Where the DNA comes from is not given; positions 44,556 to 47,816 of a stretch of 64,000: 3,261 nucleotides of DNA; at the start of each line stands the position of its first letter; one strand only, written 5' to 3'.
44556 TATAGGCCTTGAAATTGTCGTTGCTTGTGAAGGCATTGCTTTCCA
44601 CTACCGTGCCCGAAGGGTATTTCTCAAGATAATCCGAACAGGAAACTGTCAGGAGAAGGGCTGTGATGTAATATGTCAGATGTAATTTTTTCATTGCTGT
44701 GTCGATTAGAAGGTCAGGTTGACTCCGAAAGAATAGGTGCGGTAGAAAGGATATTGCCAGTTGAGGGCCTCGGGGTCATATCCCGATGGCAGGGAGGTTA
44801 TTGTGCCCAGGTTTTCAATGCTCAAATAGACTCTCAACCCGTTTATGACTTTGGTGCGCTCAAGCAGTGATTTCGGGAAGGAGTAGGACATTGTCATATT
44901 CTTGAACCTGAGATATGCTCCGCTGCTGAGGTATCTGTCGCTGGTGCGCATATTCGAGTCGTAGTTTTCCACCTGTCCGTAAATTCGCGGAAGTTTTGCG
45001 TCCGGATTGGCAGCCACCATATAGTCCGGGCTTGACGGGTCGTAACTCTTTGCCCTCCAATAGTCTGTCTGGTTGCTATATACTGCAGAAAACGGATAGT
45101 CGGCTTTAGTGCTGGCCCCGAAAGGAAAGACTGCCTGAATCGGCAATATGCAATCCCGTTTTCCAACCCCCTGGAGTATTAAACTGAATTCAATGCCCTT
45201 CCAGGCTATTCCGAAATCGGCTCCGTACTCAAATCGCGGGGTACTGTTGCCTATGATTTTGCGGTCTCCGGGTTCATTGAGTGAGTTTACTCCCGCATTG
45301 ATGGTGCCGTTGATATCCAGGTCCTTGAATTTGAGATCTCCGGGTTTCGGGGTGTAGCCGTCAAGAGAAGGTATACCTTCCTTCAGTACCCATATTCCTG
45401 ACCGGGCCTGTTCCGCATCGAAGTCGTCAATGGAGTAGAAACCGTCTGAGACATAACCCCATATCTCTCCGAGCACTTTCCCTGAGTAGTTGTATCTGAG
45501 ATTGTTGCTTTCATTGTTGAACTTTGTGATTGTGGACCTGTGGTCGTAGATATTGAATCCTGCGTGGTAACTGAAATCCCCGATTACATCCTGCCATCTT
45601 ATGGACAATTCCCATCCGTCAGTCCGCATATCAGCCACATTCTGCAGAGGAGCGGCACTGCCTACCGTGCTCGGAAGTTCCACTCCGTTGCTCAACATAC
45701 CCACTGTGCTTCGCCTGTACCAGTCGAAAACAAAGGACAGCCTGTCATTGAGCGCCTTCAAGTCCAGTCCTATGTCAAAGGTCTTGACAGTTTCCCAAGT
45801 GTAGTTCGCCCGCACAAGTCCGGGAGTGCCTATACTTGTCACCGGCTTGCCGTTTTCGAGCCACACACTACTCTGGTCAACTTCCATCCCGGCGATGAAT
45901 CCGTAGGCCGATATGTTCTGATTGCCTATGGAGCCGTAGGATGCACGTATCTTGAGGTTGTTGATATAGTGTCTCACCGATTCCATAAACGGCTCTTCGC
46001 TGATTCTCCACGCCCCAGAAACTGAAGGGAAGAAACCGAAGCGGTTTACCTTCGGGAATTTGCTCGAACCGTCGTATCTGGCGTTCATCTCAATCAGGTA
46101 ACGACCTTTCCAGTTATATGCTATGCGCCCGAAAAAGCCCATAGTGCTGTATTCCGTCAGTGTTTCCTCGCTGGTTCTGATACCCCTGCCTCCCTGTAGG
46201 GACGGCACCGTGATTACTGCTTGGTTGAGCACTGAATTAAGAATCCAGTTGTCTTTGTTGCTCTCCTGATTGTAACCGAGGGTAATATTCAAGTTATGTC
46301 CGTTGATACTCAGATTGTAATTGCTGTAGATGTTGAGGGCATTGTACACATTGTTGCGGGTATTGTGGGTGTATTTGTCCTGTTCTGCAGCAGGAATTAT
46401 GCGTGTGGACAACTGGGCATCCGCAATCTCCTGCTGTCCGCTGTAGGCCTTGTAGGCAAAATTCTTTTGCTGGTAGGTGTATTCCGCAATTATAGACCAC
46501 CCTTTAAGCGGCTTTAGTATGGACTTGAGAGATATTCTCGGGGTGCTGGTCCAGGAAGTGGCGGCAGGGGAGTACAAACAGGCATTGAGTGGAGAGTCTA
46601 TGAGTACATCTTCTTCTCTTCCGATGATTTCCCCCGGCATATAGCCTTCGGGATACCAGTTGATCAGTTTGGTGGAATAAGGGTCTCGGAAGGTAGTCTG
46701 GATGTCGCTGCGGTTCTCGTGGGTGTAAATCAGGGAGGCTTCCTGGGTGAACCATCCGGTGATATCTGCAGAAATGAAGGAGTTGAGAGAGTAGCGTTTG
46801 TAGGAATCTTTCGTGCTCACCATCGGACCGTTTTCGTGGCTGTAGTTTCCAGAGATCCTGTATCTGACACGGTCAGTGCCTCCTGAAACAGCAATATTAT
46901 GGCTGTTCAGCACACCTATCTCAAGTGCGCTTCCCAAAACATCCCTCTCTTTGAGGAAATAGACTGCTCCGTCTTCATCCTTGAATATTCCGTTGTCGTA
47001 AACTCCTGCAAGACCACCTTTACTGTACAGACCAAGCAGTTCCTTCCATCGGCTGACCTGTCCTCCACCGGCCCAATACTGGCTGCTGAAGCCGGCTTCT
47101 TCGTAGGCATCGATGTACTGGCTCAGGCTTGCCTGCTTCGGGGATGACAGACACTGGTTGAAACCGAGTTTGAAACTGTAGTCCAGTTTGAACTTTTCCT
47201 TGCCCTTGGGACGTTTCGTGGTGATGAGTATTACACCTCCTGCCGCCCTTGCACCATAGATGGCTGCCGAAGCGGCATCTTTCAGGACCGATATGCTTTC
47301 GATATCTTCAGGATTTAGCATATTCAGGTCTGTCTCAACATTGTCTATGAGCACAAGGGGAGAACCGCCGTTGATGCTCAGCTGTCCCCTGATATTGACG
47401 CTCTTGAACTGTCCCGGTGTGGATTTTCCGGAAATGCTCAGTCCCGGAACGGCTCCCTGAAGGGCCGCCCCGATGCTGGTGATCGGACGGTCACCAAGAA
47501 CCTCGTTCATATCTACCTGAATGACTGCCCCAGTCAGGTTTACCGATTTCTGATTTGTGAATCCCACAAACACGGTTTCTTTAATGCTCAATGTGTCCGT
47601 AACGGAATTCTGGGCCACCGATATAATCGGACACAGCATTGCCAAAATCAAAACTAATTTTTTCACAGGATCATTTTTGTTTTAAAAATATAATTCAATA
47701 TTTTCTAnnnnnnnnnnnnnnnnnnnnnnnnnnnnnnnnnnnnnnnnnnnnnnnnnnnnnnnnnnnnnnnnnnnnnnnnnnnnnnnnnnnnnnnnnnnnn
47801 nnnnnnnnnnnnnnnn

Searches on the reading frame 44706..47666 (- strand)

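Call 17: search_protein_families(library=pfam, proteins=[window:44706-47666:-], max_evalue=0.001)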
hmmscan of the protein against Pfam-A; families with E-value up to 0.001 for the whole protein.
window:44706-47666:- (986 aa): 2 families
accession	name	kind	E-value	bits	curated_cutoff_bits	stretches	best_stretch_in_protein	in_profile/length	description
PF07715.20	Plug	-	3.2e-18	66.6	23.9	1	49-145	9-107/107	TonB-dependent Receptor Plug Domain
PF00593.30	TonB_dep_Rec_b-barrel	-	5.9e-17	63.1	27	1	389-727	76-377/436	TonB dependent receptor-like, beta-barrel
